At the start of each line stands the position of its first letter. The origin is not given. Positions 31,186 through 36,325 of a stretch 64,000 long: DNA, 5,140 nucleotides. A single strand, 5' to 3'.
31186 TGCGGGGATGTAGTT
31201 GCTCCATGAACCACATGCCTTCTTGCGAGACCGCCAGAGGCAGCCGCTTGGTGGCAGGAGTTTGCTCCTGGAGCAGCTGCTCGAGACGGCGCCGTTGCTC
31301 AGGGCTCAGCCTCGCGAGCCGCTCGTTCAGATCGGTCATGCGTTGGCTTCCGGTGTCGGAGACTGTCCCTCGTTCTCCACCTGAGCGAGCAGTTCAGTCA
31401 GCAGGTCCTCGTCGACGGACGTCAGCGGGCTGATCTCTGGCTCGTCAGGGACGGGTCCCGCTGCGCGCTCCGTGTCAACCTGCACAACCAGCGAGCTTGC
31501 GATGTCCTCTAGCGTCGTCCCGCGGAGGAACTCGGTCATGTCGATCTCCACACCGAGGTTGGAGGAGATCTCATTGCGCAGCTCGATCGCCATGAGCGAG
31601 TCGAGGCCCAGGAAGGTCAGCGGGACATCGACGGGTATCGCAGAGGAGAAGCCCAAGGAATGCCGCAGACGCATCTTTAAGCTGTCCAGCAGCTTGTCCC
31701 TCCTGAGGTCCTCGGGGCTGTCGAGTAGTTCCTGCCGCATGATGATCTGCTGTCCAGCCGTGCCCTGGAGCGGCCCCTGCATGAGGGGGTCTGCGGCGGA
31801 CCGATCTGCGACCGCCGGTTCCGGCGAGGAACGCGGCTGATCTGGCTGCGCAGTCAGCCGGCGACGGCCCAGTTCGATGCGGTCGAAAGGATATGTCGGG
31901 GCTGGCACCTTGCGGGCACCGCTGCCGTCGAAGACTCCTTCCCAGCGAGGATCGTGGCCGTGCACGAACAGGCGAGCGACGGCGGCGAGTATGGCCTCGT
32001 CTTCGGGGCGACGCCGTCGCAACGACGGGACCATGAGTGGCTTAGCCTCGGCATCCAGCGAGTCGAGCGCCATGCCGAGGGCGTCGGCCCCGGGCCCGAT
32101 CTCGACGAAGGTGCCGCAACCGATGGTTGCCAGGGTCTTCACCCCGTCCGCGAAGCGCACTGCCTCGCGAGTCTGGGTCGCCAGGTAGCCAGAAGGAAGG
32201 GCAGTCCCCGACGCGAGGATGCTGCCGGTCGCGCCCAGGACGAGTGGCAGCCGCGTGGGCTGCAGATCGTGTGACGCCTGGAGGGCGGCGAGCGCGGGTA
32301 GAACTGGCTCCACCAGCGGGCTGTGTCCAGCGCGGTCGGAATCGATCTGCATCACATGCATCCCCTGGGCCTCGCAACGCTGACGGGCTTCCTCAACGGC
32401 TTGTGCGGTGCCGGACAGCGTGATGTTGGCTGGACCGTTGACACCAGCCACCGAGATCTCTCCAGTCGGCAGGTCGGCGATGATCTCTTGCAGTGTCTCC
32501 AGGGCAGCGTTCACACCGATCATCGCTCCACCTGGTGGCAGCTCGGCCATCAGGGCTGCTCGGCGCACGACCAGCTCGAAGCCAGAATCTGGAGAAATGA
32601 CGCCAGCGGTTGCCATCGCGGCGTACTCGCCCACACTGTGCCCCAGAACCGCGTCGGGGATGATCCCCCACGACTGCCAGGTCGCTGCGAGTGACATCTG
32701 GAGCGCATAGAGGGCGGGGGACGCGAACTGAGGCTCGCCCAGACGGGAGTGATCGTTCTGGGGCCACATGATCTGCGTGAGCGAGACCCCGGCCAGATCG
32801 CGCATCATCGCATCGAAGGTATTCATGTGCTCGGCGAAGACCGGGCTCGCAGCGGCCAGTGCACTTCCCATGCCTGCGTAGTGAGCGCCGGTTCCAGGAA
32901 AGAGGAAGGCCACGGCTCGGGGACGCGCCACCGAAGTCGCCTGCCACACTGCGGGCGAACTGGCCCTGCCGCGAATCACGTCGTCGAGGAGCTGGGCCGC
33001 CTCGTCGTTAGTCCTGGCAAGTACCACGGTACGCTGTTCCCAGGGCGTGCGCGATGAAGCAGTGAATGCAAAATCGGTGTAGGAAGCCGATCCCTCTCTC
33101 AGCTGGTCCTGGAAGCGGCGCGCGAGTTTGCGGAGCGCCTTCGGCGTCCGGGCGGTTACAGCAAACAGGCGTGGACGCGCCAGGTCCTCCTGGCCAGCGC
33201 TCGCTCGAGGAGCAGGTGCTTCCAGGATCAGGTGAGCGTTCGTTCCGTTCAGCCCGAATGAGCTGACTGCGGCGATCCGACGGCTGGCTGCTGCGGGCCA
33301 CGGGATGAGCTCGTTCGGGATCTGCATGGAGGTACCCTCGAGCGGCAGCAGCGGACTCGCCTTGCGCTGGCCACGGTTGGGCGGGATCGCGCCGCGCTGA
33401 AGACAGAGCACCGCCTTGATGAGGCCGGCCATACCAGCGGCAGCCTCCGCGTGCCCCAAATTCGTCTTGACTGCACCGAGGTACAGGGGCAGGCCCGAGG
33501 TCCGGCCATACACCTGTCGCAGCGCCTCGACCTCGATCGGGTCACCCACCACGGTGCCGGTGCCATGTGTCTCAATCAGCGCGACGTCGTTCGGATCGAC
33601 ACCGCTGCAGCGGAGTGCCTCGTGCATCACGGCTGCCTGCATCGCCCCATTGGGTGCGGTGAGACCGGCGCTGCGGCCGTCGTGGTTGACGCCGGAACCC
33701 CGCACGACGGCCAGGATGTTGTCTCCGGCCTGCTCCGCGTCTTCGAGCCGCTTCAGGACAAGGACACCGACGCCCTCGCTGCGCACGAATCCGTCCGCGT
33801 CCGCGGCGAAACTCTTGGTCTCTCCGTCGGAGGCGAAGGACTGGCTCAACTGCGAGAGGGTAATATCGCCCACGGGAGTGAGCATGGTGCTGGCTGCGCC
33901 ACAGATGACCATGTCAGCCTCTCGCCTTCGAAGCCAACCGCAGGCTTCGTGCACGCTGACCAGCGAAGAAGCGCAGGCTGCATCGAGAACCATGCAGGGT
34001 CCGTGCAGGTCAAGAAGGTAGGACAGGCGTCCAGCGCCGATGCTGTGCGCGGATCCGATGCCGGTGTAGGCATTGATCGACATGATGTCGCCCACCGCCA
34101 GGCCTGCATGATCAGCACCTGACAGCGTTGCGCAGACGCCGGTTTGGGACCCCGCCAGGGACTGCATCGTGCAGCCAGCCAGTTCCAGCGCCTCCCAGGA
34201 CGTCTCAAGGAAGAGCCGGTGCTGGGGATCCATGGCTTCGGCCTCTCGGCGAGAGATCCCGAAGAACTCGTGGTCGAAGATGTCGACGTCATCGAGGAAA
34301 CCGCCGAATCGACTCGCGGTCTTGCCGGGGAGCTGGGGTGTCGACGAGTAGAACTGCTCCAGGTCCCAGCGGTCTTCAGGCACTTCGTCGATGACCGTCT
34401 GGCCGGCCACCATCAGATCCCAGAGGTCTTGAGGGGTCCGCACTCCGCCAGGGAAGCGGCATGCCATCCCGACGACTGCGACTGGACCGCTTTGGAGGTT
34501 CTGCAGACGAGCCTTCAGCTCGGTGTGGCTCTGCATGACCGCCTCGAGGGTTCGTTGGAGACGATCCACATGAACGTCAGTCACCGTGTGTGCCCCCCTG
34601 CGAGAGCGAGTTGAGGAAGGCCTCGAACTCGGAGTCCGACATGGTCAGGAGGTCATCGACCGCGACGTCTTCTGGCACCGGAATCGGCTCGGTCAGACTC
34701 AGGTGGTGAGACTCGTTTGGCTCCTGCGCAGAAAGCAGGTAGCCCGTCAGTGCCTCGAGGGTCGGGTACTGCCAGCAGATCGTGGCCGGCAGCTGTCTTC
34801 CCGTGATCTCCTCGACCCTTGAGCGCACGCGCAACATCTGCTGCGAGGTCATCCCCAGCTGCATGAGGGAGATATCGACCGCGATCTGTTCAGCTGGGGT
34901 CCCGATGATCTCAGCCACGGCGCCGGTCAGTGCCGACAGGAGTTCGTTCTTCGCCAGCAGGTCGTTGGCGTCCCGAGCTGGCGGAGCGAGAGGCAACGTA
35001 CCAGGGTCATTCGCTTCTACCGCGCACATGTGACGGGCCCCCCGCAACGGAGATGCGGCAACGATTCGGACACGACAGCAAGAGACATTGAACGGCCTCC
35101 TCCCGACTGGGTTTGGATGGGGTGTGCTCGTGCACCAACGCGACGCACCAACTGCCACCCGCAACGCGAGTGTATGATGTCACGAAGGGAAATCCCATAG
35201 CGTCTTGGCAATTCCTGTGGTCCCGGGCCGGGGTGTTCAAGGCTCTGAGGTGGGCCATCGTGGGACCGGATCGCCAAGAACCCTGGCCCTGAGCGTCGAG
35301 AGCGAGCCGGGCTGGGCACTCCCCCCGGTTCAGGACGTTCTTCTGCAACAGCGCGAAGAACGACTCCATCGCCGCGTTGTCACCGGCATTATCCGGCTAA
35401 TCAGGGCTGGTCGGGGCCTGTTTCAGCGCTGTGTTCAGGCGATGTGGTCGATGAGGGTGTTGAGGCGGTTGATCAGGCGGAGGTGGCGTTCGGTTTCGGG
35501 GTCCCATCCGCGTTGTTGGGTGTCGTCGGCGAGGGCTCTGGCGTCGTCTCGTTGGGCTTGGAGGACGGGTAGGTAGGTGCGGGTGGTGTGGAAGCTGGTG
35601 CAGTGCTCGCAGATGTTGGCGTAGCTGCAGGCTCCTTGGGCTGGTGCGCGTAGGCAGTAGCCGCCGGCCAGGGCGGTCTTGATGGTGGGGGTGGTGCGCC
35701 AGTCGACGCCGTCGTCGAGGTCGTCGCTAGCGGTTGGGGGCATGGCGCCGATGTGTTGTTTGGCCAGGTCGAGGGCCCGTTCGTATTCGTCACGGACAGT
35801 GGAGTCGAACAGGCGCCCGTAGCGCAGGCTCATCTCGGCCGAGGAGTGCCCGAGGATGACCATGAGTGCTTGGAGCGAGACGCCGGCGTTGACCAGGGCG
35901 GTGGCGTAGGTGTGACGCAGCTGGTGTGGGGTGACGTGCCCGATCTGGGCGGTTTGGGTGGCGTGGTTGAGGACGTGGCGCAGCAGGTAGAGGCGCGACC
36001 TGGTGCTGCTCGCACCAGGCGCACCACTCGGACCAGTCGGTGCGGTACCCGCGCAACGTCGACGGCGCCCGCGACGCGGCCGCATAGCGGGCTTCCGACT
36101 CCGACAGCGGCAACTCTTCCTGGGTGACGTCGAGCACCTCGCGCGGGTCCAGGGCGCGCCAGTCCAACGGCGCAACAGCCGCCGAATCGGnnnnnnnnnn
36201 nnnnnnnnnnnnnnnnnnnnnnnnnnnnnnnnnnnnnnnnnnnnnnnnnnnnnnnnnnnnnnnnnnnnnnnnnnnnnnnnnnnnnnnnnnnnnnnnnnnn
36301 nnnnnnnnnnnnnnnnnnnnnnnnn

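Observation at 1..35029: Complete-looking hybrid PKS-NRPS line predicting an acyl-(vinylogous Ser)-sarcosine-D-Asp product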

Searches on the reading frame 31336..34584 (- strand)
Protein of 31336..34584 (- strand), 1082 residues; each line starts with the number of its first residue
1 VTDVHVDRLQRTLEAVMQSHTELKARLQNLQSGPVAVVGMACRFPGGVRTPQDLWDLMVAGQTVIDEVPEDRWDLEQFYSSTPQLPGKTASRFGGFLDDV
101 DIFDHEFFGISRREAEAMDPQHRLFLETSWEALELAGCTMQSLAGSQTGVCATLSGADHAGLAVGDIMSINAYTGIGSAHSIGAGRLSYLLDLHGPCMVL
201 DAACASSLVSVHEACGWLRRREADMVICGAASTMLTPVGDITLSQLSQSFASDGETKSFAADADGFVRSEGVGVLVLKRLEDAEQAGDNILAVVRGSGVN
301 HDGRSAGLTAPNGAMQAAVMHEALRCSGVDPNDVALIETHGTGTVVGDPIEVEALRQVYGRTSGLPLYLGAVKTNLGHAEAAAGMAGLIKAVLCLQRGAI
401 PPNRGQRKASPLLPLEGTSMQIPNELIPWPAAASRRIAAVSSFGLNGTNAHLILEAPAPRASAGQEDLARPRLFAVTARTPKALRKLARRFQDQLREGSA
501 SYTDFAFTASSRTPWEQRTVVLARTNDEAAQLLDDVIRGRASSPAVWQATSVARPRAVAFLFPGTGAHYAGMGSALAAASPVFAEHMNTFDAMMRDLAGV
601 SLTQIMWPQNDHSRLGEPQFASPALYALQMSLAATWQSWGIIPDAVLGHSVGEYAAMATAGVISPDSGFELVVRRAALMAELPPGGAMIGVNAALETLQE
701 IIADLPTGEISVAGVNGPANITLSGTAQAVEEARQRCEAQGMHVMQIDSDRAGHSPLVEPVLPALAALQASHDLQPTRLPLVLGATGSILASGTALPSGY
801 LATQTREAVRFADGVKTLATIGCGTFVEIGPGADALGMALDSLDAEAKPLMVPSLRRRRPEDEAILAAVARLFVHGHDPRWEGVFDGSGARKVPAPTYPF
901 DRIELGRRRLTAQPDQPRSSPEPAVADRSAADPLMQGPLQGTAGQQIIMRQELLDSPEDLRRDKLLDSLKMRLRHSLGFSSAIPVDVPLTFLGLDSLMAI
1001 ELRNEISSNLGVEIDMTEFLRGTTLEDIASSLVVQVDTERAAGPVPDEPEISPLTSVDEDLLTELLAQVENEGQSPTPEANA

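Call 3: search_protein_families(library=pfam, proteins=[window:31336-34584:-], max_evalue=0.00001)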
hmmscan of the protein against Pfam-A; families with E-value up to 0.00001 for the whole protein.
window:31336-34584:- (1082 aa): 6 families
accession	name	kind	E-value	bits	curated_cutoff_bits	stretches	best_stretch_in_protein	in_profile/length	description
PF00109.32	ketoacyl-synt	-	2.5e-82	276.7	20.8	1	34-283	3-252/252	Beta-ketoacyl synthase, N-terminal domain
PF00698.26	Acyl_transf_1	-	1.5e-52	179.5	32.7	1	560-878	2-318/319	Acyl transferase domain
PF02801.28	Ketoacyl-synt_C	-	9.1e-41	139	20.8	1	291-404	1-116/119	Beta-ketoacyl synthase, C-terminal domain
PF16197.11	KAsynt_C_assoc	-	6.8e-15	55.9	33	1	413-497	5-86/111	Ketoacyl-synthetase C-terminal extension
PF00550.31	PP-binding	-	6.8e-10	39.5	20.8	1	982-1030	17-65/67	Phosphopantetheine attachment site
PF22621.2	CurL-like_PKS_C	-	7.8e-07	29.4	27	1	473-533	2-64/64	CurL-like, PKS C-terminal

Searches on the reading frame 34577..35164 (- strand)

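Call 4: search_protein_families(library=pfam, proteins=[window:34577-35164:-], max_evalue=0.00001)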
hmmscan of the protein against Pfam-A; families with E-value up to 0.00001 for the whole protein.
window:34577-35164:- (195 aa): 1 family
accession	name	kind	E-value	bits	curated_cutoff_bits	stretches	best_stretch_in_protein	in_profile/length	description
PF00550.31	PP-binding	-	1.4e-11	44.9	20.8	1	78-143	2-67/67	Phosphopantetheine attachment site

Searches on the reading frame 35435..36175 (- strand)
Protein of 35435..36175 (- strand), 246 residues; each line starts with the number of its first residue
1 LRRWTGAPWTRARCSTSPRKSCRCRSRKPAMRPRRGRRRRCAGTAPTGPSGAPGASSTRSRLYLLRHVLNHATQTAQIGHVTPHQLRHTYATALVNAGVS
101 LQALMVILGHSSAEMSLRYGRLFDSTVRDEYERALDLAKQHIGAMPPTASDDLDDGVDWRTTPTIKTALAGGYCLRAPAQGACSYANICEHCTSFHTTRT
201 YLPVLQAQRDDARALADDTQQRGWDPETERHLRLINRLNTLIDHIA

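Call 6: search_protein_families(library=pfam, proteins=[window:35435-36175:-], max_evalue=0.001)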
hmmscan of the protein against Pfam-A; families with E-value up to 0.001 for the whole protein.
window:35435-36175:- (246 aa): 1 family
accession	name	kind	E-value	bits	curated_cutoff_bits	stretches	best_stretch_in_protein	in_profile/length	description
PF00589.27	Phage_integrase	-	6.9e-12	45.9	27.1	1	66-122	111-168/172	Phage integrase family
